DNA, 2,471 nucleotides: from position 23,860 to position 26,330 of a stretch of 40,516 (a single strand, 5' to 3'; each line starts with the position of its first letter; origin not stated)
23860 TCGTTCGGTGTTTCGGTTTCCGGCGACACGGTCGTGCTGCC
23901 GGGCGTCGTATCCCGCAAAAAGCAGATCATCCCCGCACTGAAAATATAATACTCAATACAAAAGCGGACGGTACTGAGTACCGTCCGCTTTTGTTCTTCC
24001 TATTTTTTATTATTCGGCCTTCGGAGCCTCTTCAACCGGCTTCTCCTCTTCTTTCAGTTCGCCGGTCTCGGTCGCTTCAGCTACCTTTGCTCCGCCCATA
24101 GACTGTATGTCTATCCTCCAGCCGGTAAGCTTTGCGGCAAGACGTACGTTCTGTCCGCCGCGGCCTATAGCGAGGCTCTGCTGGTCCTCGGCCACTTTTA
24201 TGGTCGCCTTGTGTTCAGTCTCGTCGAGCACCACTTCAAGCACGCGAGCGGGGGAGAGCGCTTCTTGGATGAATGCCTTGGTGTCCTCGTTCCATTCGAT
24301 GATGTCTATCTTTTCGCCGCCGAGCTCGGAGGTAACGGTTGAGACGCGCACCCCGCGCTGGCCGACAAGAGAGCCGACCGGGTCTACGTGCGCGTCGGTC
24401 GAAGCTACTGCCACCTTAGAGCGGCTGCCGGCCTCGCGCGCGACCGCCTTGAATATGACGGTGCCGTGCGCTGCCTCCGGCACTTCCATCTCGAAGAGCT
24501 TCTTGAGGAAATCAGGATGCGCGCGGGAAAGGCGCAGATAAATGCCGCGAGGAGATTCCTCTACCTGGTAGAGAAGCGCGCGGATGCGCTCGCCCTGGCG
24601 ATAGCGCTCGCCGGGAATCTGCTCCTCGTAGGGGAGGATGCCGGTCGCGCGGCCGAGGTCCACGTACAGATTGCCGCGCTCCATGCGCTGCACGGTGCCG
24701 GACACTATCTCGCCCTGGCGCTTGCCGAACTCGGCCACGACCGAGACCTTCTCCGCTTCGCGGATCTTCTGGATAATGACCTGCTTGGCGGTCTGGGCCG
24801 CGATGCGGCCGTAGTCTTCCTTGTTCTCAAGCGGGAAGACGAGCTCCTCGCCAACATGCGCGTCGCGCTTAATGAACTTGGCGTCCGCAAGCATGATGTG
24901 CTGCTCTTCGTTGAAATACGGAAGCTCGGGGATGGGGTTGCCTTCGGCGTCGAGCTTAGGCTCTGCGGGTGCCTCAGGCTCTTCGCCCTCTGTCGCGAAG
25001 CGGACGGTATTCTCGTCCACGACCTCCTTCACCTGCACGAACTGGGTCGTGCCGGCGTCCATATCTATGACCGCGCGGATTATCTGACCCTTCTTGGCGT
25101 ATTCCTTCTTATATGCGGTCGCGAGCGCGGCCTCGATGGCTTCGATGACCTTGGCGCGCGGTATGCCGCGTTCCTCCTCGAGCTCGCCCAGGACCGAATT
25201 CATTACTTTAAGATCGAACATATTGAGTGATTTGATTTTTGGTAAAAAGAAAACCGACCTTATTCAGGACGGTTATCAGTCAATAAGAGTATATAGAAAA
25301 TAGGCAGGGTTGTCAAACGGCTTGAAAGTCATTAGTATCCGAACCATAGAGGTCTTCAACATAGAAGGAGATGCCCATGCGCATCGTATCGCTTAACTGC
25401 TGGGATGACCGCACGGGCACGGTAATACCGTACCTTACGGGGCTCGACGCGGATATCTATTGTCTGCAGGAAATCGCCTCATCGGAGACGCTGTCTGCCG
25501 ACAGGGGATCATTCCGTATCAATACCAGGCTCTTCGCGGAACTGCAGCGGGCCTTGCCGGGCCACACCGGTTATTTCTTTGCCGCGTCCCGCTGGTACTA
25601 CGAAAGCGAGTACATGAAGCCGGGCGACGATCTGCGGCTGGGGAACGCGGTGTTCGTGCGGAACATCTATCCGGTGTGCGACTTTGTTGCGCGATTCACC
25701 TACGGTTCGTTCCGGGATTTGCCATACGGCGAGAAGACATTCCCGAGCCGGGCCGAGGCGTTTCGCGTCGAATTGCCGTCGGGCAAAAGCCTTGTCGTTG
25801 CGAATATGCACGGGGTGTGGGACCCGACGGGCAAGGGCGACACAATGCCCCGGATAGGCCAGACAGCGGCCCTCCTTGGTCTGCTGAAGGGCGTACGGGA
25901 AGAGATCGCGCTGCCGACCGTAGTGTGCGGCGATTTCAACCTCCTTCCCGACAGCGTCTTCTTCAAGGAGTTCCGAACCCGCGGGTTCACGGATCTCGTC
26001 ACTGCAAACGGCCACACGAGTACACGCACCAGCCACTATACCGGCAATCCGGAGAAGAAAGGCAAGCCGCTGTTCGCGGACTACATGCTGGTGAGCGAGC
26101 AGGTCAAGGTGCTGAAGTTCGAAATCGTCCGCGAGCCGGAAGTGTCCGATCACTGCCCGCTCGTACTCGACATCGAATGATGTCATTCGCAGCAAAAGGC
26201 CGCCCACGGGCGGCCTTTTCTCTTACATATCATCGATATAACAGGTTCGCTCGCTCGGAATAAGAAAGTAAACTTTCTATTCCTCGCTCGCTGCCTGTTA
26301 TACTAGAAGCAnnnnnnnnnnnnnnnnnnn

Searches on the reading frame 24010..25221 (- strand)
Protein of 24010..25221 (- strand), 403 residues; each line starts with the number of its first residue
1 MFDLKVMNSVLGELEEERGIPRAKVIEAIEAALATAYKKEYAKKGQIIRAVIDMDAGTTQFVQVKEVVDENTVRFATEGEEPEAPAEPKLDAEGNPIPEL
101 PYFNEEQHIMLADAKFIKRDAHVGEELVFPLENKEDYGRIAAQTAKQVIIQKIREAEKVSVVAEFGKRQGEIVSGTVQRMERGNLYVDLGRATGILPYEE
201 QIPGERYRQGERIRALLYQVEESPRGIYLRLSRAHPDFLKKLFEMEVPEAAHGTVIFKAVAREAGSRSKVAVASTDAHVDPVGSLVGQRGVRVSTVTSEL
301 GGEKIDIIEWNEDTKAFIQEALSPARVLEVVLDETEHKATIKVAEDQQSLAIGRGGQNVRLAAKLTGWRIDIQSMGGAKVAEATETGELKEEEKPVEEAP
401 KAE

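Call 42: find_related_loci(query=window:24010-25221:-, collection=metagenome_contigs, flank=8000)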
Query window:24010-25221:- (403 aa) in metagenome_contigs; peptide patterns used: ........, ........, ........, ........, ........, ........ (x = any residue, [..] = any of these).
600 stretches matched a pattern (row limit reached: there are more); 477 encode a relative of the query (tblastn E <= 1e-3); the best 80 are kept; 80 distinct loci.
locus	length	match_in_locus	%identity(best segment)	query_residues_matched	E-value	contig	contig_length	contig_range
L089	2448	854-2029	88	1-392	0e+0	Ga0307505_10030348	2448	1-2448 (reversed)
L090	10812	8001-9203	85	1-403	0e+0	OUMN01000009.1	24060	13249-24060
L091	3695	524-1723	84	1-401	0e+0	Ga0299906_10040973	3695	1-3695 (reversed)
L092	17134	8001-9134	87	1-379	0e+0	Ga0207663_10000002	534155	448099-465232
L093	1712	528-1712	84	1-380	0e+0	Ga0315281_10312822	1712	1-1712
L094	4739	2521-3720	83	1-399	0e+0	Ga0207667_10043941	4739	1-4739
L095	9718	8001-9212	81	1-392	0e+0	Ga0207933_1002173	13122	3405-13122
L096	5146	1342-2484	85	1-380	0e+0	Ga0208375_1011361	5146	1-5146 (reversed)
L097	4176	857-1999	85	1-382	0e+0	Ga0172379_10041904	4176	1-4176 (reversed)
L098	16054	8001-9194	81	1-385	0e+0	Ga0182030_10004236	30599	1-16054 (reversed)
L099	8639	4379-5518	83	1-383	0e+0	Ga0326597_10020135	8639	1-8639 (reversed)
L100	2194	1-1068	85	20-379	0e+0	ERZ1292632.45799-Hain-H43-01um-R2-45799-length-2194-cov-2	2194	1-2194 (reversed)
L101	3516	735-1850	79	1-377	0e+0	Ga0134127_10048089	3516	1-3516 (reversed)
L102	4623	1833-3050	74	1-401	0e+0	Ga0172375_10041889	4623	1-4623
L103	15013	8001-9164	66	1-403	3e-172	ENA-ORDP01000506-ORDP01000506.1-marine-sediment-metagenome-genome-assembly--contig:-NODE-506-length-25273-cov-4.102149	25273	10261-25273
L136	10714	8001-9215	63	1-400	1e-156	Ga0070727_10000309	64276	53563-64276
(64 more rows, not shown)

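Call 70: search_protein_families(library=ncbifam, proteins=[L136:6099-7835:-], max_evalue=1e-30)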
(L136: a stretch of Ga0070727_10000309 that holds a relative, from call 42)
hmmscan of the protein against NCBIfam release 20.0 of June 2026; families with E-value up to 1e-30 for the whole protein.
L136:6099-7835:- (579 aa): 6 families
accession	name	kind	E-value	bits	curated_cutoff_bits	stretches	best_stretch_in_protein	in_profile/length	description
TIGR02538.1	type_IV_pilB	equivalog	1e-122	410.6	675.65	1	8-577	2-560/564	type IV-A pilus assembly ATPase PilB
TIGR02533.1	type_II_gspE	equivalog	3.3e-119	398.7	630.25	1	81-578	5-485/486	type II secretion system ATPase GspE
NF007755.0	PRK10436.1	equivalog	1.6e-101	340.3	617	1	84-579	13-459/465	type II secretion system protein GspE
NF053534.1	T4PilAsmATPsTfpB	equivalog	1.1e-93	314.7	850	1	183-578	199-581/584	type IV pilus assembly ATPase TfpB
NF041000.1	ATPase_ComGA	equivalog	2.5e-61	207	300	1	192-456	3-266/267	competence type IV pilus ATPase ComGA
TIGR01420.1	pilT_fam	subfamily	4.6e-40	137.9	319.1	1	190-432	3-239/343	PilT/PilU family type 4a pilus ATPase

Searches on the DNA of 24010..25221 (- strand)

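Call 68: search_rna_families(sources=[L091, L093, L097, L100], threshold=gathering)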
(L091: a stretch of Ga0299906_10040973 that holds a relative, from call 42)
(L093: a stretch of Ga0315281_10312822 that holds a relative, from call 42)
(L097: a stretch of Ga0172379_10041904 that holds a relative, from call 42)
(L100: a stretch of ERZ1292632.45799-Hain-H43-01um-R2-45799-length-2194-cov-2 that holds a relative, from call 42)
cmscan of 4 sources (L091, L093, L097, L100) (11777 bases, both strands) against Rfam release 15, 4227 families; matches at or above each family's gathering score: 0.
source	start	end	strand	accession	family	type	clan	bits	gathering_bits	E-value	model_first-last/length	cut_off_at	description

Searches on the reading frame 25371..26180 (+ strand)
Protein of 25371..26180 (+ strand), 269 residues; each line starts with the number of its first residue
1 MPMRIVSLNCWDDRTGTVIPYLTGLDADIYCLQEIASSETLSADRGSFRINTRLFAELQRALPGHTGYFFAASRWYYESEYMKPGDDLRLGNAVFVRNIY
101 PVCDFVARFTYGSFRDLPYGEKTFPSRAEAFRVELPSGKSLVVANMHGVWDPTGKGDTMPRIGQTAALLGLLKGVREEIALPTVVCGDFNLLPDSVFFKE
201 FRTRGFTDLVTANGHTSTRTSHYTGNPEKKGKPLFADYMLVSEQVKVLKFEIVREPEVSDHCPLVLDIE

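Call 9: search_protein_families(library=pfam, proteins=[window:25371-26180:+], max_evalue=0.001)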
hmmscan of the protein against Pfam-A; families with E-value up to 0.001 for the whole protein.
window:25371-26180:+ (269 aa): 1 family
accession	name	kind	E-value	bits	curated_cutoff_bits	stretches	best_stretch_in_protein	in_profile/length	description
PF03372.29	Exo_endo_phos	-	7.6e-14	52.4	24.5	1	10-261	14-225/225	Endonuclease/Exonuclease/phosphatase family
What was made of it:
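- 25371..26180 (+): EEP-family (endonuclease/exonuclease/phosphatase) gene between nusA and PilB*. It is a lineage-variable insertion, not part of the conserved frame. Pfam Exo_endo_phos, E 7.6e-14 (call 9).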
